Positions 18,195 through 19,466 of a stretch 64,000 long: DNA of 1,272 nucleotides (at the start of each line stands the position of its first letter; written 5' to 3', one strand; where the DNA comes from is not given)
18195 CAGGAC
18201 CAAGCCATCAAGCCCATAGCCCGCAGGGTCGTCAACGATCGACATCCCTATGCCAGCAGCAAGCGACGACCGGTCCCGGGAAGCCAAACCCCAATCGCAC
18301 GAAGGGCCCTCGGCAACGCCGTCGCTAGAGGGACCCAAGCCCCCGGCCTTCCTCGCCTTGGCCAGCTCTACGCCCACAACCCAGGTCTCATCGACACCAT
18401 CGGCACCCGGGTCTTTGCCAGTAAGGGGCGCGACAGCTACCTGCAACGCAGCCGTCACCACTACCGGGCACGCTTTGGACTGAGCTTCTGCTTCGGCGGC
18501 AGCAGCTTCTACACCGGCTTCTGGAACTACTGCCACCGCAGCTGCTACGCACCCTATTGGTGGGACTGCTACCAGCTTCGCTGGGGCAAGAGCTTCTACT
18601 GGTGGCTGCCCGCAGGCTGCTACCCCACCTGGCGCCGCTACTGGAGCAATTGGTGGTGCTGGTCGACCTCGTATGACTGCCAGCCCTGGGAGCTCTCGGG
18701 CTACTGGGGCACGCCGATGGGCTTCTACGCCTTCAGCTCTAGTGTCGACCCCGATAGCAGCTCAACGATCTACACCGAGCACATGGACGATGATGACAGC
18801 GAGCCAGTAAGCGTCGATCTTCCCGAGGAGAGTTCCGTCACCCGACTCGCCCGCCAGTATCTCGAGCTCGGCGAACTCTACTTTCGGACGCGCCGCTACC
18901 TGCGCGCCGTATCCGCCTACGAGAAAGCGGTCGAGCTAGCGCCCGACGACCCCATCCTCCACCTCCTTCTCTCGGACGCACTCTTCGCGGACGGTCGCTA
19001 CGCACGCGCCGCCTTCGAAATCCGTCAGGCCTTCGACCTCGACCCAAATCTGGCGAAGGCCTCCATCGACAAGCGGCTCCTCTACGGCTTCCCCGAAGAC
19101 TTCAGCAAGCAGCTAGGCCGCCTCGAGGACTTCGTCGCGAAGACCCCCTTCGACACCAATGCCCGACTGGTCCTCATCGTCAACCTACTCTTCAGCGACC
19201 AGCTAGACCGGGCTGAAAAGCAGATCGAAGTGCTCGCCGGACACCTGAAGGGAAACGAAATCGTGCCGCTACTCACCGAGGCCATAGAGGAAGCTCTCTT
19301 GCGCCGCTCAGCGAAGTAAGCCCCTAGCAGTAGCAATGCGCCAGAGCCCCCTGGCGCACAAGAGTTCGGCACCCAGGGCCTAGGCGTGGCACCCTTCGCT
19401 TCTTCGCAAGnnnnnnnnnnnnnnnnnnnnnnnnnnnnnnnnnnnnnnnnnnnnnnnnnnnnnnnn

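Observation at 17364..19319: Secreted protein combining a ~300-aa Arg/Pro-rich polycationic region, a dense Trp/Cys/Tyr block and C-terminal TPRs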

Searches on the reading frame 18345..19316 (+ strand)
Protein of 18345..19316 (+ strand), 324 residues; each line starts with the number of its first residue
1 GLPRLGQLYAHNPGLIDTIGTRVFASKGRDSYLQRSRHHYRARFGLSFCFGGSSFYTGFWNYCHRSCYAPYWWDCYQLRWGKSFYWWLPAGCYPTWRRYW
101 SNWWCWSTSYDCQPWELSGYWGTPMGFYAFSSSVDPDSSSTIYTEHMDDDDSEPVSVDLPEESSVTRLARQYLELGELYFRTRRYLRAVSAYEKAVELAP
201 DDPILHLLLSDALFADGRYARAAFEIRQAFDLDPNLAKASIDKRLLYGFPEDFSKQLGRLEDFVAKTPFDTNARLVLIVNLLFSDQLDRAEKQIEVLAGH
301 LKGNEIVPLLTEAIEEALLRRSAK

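Call 5: find_homologous_proteins(query=window:18345-19316:+, max_evalue=0.001)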
Query seq(324 aa) (324 aa): 14 proteins with E <= 0.001 among 4734 candidates.
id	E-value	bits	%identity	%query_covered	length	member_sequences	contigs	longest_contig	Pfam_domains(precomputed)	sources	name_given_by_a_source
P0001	9.4e-226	767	100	100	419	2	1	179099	PF14559.13,PF13414.13,PF00515.35,PF13432.13,PF13428.13,PF13181.13,PF07719.24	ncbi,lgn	-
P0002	1.3e-130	454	60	99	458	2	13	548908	PF14559.13,PF13414.13,PF00515.35,PF13432.13,PF13428.13,PF07719.24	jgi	jgi:tetratricopeptide (TPR) repeat protein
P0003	4.1e-66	242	42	93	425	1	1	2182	PF14559.13,PF12895.14,PF13424.13,PF13432.13,PF13428.13,PF07719.24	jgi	-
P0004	4.2e-28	117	48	37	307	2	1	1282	PF07719.24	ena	-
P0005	3.0e-8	51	36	22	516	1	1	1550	PF10602.16,PF14863.13,PF16068.11,PF25060.1,PF13414.13,PF16918.12,PF01535.27,PF12569.15,PF23241.2,PF13374.13,PF07721.21,PF24575.2,PF00515.35,PF13424.13,PF13429.13,PF14561.13,PF07719.24,PF13174.13,PF20308.5,PF25063.1,PF13431.13,PF23914.2,PF12583.15,PF20225.5,PF23300.4,PF13176.13,PF13428.13,PF25064.2,P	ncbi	ncbi:MAG: tetratricopeptide repeat protein, partial [Gammaproteobacteria bacterium]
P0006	1.9e-5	42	36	32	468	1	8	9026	PF14559.13,PF13431.13,PF23914.2,PF13414.13,PF00515.35,PF21033.5,PF13432.13,PF13428.13,PF13181.13,PF07719.24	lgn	-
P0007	4.1e-5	41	27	54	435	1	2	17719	PF13431.13,PF23914.2,PF25062.2,PF13414.13,PF13176.13,PF13428.13,PF13374.13,PF14559.13,PF24575.2,PF13371.13,PF00515.35,PF12895.14,PF13424.13,PF21033.5,PF13432.13,PF13181.13,PF07719.24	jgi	jgi:tetratricopeptide (TPR) repeat protein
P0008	6.2e-5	40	37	23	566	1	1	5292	PF25063.1,PF13431.13,PF23914.2,PF13414.13,PF13176.13,PF13428.13,PF13374.13,PF14559.13,PF24575.2,PF00515.35,PF12895.14,PF13424.13,PF13432.13,PF13181.13,PF07719.24,PF13174.13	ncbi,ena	-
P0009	9.0e-5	40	37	23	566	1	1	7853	PF25063.1,PF13431.13,PF23914.2,PF13414.13,PF13176.13,PF13428.13,PF13374.13,PF14559.13,PF24575.2,PF00515.35,PF13424.13,PF21033.5,PF13432.13,PF13181.13,PF07719.24,PF13174.13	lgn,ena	-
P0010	1.6e-4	39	38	16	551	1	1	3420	PF13431.13,PF23914.2,PF13414.13,PF13176.13,PF13428.13,PF13374.13,PF14559.13,PF24575.2,PF13371.13,PF00515.35,PF12895.14,PF13424.13,PF21033.5,PF13432.13,PF13429.13,PF13181.13,PF13646.13,PF07719.24,PF13174.13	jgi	jgi:tetratricopeptide (TPR) repeat protein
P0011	4.3e-4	38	23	48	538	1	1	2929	PF25063.1,PF13431.13,PF23914.2,PF25062.2,PF13414.13,PF13428.13,PF14559.13,PF24575.2,PF13371.13,PF00515.35,PF12895.14,PF13424.13,PF21033.5,PF13432.13,PF13181.13,PF07719.24,PF13174.13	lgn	-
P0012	4.4e-4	38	28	44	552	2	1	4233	PF25063.1,PF13431.13,PF23914.2,PF25062.2,PF13414.13,PF13176.13,PF13428.13,PF25064.2,PF13374.13,PF07721.21,PF14559.13,PF24575.2,PF13371.13,PF00515.35,PF12895.14,PF13424.13,PF21033.5,PF13432.13,PF13429.13,PF13181.13,PF14561.13,PF07719.24,PF13174.13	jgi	jgi:tetratricopeptide (TPR) repeat protein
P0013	4.9e-4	38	31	27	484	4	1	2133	PF13431.13,PF23914.2,PF13414.13,PF13640.13,PF21545.4,PF13176.13,PF13428.13,PF13374.13,PF07721.21,PF14559.13,PF24575.2,PF02259.30,PF13371.13,PF00515.35,PF12895.14,PF13424.13,PF21033.5,PF13432.13,PF13429.13,PF13181.13,PF07719.24,PF13174.13,PF20308.5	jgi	jgi:tetratricopeptide (TPR) repeat protein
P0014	6.8e-4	37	41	18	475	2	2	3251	PF14559.13,PF13431.13,PF23914.2,PF13414.13,PF13371.13,PF00515.35,PF12895.14,PF13432.13,PF13428.13,PF13181.13,PF07719.24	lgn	-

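Call 7: find_encoding_contigs(protein=P0002, flank=8000, max_places=4)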
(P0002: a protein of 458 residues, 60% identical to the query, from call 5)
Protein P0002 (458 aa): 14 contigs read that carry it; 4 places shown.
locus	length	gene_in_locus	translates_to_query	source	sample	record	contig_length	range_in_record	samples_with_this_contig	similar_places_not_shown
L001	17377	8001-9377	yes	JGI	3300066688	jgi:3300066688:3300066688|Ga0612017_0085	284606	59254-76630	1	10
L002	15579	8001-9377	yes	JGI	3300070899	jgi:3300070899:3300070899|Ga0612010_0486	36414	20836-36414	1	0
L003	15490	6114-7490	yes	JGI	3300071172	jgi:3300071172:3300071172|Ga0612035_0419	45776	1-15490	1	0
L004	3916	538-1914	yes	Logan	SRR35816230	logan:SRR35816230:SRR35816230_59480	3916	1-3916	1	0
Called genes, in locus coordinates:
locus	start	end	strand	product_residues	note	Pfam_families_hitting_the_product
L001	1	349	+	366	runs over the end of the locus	PF02481:DNA_processg_A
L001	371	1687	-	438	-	PF08545:ACP_syn_III, PF08541:ACP_syn_III_C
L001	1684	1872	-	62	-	-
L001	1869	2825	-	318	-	PF20382:DUF6677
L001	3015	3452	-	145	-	PF13279:4HBT_2, PF03061:4HBT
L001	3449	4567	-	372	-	PF02812:ELFV_dehydrog_N, PF00208:ELFV_dehydrog (weak)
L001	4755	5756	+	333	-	PF02985:HEAT (faint), PF13513:HEAT_EZ (faint), PF13646:HEAT_2 (weak)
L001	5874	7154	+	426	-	-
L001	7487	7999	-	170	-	-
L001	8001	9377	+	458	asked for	PF14559:TPR_19 (faint), PF00515:TPR_1 (faint), PF13428:TPR_14 (faint), PF13432:TPR_16, PF07719:TPR_2 (weak), PF13414:TPR_11 (faint)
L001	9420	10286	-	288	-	PF13369:Transglut_core2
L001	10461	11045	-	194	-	-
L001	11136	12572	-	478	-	-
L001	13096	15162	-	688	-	-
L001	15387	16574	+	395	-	PF00155:Aminotran_1_2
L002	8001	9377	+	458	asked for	PF14559:TPR_19 (faint), PF00515:TPR_1 (faint), PF13428:TPR_14 (faint), PF13432:TPR_16, PF07719:TPR_2 (weak), PF13414:TPR_11 (faint)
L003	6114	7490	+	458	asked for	PF14559:TPR_19 (faint), PF00515:TPR_1 (faint), PF13428:TPR_14 (faint), PF13432:TPR_16, PF07719:TPR_2 (weak), PF13414:TPR_11 (faint)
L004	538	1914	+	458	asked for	PF14559:TPR_19 (faint), PF00515:TPR_1 (faint), PF13428:TPR_14 (faint), PF13432:TPR_16, PF07719:TPR_2 (weak), PF13414:TPR_11 (faint)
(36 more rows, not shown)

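Call 8: find_encoding_contigs(protein=P0003, flank=3000, max_places=3)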
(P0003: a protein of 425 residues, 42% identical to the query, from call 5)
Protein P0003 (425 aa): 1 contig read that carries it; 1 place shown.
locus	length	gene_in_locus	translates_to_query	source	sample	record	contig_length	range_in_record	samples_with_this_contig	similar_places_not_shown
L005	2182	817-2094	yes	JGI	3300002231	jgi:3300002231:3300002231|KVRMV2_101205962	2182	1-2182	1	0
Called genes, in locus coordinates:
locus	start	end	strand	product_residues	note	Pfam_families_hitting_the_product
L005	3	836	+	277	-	?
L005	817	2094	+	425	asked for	PF12895:ANAPC3 (weak), PF14559:TPR_19 (faint), PF07719:TPR_2 (weak), PF13424:TPR_12 (faint), PF13428:TPR_14 (faint), PF13432:TPR_16 (weak)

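Call 9: find_encoding_contigs(protein=P0004, flank=3000, max_places=3)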
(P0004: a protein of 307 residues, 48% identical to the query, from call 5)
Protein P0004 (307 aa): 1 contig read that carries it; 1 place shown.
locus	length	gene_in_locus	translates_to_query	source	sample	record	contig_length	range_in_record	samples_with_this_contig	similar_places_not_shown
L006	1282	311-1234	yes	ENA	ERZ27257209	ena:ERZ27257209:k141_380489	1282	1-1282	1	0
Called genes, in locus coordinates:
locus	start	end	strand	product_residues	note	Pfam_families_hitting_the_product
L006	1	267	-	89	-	?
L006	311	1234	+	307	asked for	PF07719:TPR_2 (faint)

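Call 18: find_related_loci(query=A1, collection=genome_contigs, flank=6000)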
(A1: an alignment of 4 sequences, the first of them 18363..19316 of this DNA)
Query A1 (318 aa) in genome_contigs; peptide patterns used: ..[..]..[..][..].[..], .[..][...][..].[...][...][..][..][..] (x = any residue, [..] = any of these).
396 stretches matched a pattern; 28 encode a relative of the query (tblastn E <= 1e-3); 28 distinct loci.
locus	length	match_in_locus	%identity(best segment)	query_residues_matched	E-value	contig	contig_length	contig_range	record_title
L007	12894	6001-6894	37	16-318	2e-47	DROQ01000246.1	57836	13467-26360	MAG TPA_asm: Planctomycetota bacterium isolate HyVt-539 HyVt-539_k145_879802, whole genome shotgun sequence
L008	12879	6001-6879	35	16-318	2e-43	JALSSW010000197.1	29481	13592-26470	MAG: Planctomycetota bacterium isolate 356-308_metabat2_scaf2bin.073 356-308_scaffold_842_c1, whole genome shotgun seque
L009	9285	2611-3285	42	89-309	3e-39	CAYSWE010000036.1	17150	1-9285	MAG TPA_asm: uncultured Phycisphaerales bacterium isolate SRP163575_co1_399 genome assembly, contig: NODE_7119_length_17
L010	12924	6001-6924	34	11-298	3e-37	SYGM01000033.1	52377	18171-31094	MAG: Planctomycetia bacterium isolate F1-60-MAGs101 F1-60__c92084, whole genome shotgun sequence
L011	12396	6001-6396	49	154-284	6e-33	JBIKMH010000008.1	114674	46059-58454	MAG: Planctomycetota bacterium isolate ME2014-08-31_3300042860_group5_bin7 Rohwer_bin1775_scaffold_73_c1, whole genome s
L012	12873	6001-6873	31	48-314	6e-31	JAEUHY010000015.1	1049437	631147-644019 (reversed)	MAG: Planctomycetota bacterium isolate new MAG-29 k141_800957, whole genome shotgun sequence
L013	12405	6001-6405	46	158-292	8e-29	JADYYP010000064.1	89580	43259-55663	MAG: Planctomycetota bacterium isolate SJ533 c_000001480864, whole genome shotgun sequence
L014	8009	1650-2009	46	158-277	3e-28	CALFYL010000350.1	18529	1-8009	MAG TPA_asm: uncultured Planctomycetia bacterium isolate SRR6227243_bin.141_CONCOCT_v1.1_MAG genome assembly, contig: ER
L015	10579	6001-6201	45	163-228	5e-9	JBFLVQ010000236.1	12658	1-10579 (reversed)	MAG: Acidobacteriota bacterium isolate MAG010 MAG010_236, whole genome shotgun sequence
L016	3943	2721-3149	27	149-271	1e-6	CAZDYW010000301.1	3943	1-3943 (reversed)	MAG TPA_asm: uncultured Anaerolineales bacterium isolate binchicken_co15_170 genome assembly, contig: NODE_24771_length_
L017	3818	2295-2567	34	147-238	2e-6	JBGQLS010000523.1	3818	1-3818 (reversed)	MAG: Anaeromyxobacteraceae bacterium isolate OBJ2_061818_050_32 k141_193388_length_3818_cov_10.6769, whole genome shotgu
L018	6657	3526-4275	28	161-290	2e-6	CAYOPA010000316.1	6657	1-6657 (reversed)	MAG TPA_asm: uncultured Bryobacterales bacterium isolate SRP072547_co1_71 genome assembly, contig: NODE_25148_length_665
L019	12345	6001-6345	38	157-262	3e-6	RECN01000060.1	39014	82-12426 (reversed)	MAG: Spirochaetaceae bacterium isolate DLM2.Bin42 NODE_976_length_39014_cov_11.2186, whole genome shotgun sequence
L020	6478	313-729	28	158-262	5e-6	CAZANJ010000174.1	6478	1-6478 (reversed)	MAG TPA_asm: uncultured Anaerolineales bacterium isolate binchicken_co8_337 genome assembly, contig: NODE_23801_length_6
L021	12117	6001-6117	59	166-204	5e-6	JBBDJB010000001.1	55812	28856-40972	MAG: Pirellulales bacterium isolate LejiaA_63_55 Lejia_A_1000_length_55812_cov_33, whole genome shotgun sequence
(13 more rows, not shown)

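Call 19: find_related_loci(query=A1, collection=metagenome_contigs, flank=6000)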
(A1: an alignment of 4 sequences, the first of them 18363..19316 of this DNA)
Query A1 (318 aa) in metagenome_contigs; peptide patterns used: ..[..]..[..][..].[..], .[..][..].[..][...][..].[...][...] (x = any residue, [..] = any of these).
599 stretches matched a pattern (row limit reached: there are more); 33 encode a relative of the query (tblastn E <= 1e-3); 33 distinct loci.
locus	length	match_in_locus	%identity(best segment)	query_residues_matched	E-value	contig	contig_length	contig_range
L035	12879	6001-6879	35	16-318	1e-43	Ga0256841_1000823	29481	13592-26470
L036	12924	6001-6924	34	11-298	2e-37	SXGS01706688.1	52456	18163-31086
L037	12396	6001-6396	49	154-284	5e-33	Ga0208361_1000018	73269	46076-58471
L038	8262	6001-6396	49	154-284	6e-33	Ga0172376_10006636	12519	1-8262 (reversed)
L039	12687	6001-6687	38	97-282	8e-33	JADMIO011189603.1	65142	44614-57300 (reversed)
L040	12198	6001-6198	36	164-229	8e-9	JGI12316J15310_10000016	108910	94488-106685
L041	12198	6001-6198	36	164-229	8e-9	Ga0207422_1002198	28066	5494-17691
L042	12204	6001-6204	41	164-231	4e-8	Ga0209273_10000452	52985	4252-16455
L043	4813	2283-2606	31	181-280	1e-7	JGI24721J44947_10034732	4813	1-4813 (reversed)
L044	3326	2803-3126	31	181-280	1e-7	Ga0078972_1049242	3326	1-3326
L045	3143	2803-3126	30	181-280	2e-7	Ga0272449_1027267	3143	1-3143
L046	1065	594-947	31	169-286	2e-7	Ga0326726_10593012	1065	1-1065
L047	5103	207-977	41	169-259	5e-7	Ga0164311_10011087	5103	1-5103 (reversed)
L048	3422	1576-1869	30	167-263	9e-7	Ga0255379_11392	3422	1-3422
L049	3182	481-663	39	169-229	2e-6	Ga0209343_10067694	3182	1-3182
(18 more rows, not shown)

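Call 25: find_homologous_proteins(query=A2, max_evalue=0.00001)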
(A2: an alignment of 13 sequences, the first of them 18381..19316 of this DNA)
Query A2 (13 sequences) (312 aa, profile of the alignment): 64 proteins with E <= 0.00001 among 8000 candidates.
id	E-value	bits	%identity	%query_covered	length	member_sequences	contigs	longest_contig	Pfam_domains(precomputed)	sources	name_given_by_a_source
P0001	3.4e-113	396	100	100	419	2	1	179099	PF14559.13,PF13414.13,PF00515.35,PF13432.13,PF13428.13,PF13181.13,PF07719.24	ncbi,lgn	-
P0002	1.5e-110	388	62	98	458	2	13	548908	PF14559.13,PF13414.13,PF00515.35,PF13432.13,PF13428.13,PF07719.24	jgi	jgi:tetratricopeptide (TPR) repeat protein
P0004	1.6e-98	348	48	38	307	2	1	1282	PF07719.24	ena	-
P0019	1.1e-94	336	46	41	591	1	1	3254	PF14559.13,PF00515.35,PF07719.24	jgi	jgi:hypothetical protein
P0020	1.4e-93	332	32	76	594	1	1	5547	PF14559.13,PF13414.13,PF13432.13,PF07719.24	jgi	jgi:hypothetical protein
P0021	5.3e-88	314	32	80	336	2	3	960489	PF14559.13,PF13414.13,PF00515.35,PF13424.13,PF13432.13,PF13428.13,PF13181.13,PF07719.24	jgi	jgi:hypothetical protein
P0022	1.6e-87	312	31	69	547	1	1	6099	PF14559.13,PF13414.13,PF13432.13,PF07719.24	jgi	jgi:tetratricopeptide (TPR) repeat protein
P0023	1.1e-83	299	38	64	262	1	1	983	PF14559.13,PF00515.35,PF07719.24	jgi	jgi:tetratricopeptide (TPR) repeat protein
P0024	2.0e-82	295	50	43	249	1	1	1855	PF14559.13,PF13414.13,PF07719.24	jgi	jgi:tetratricopeptide (TPR) repeat protein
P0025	9.6e-79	283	44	44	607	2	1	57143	PF14559.13,PF13432.13,PF07719.24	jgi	-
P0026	4.3e-73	265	42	74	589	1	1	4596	PF13432.13,PF07719.24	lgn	-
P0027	1.5e-70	256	37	69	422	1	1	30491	PF14559.13,PF13414.13,PF13432.13,PF13428.13,PF14561.13,PF07719.24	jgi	jgi:hypothetical protein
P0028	3.3e-65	239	59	50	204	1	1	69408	PF14559.13,PF23914.2,PF13414.13,PF00515.35,PF13424.13,PF13432.13,PF13428.13,PF13181.13,PF07719.24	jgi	jgi:tetratricopeptide (TPR) repeat protein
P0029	1.3e-64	237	44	50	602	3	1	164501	PF14559.13,PF13424.13,PF13432.13,PF07719.24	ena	-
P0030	1.1e-12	66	23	56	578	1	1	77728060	PF13431.13,PF23914.2,PF13414.13,PF13176.13,PF13428.13,PF25064.2,PF13374.13,PF14559.13,PF25575.1,PF10516.16,PF17830.7,PF25068.3,PF13371.13,PF00515.35,PF12895.14,PF13424.13,PF13432.13,PF13181.13,PF07719.24,PF13174.13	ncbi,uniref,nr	ncbi:hsp70-Hsp90 organizing protein 3-like [Salvia miltiorrhiza]|uniref:hsp70-Hsp90 organizing prote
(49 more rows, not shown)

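Call 29: search_solved_structures(query=A2, max_evalue=0.01)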
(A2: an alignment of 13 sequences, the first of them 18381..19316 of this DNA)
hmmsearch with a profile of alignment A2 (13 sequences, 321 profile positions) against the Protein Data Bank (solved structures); distinct sequences matched with E-value up to 0.01: 99 (the best 60 are shown).
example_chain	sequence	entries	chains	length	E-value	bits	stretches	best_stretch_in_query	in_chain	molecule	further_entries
9qhb_A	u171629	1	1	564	6.8e-83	282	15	163-235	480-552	Engineered tetratricopeptide repeat protein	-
8bu0_A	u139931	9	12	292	2.7e-48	168.3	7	163-235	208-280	Consensus tetratricopeptide repeat protein | Crystal structure of an 8-repeat consensus TPR superhelix with Zinc. | Monomer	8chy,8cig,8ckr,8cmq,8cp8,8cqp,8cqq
9qhc_A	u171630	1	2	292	1.4e-45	159.3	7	163-235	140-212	Engineered tetratricopeptide repeat protein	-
8ch0_A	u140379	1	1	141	3.9e-22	82.4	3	163-234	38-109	Consensus tetratricopeptide repeat protein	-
2fo7_A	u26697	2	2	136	4.9e-22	82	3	164-234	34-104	SYNTHETIC CONSENSUS TPR PROTEIN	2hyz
3kd7_A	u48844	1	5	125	1.9e-19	73.5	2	163-234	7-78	CTPR390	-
1na0_A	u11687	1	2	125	6e-19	71.9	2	165-235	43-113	designed protein CTPR3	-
9gzg_A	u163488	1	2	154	2.1e-16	63.5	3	164-235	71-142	Engineered CTPR protein with glutamic acids for conductivity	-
8ump_A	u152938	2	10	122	3.3e-16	62.9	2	165-231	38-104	T33-ml35-redesigned-TPR-domain-fold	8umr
7obi_A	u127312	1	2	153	9.4e-16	61.4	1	168-234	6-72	CTPR-rv4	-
6b85_J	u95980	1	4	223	2.8e-15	59.8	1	167-235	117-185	TMHC4_R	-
7kw7_E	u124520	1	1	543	7.4e-15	58.4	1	156-192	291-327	Stress-induced-phosphoprotein 1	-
2wqh_A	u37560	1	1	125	1.5e-14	57.5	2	163-234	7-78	CTPR3Y3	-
5hrz_A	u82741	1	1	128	2.9e-14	56.5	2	164-235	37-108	TPR domain protein 1na0C3_3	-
6vl6_A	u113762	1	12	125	3.4e-14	56.2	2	165-235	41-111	T33_dn2A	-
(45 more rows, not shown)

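Call 35: predict_structure(alignment_id=A3)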
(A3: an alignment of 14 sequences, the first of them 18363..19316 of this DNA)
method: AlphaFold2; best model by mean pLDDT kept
length: 318 residues; sequences in the alignment: 14
mean_pLDDT: 66.6   pTM: 0.53
mean pLDDT of the five models: 66.6, 64.4, 63.1, 62.9, 62.7
residues with pLDDT >= 90: 140; 70-90: 21; 50-70: 5; < 50: 152
segments of 3 or more residues with pLDDT < 50: 1-6, 8-152
pLDDT, mean of each block of 10 residues (from residue 1): 36 34 33 33 31 33 40 39 43 46 39 36 36 34 41 62 95 96 98 97 97 97 97 89 92 97 96 96 96 90 96 91
secondary structure, 60 per line:
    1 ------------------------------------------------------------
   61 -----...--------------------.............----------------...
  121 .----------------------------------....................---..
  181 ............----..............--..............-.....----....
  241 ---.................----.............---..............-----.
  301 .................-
elements in order: H89-101 H118-121 H156-175 H179-192 H197-210 H213-226 H228-232 H237-240 H244-260 H265-277 H281-294 H300-317
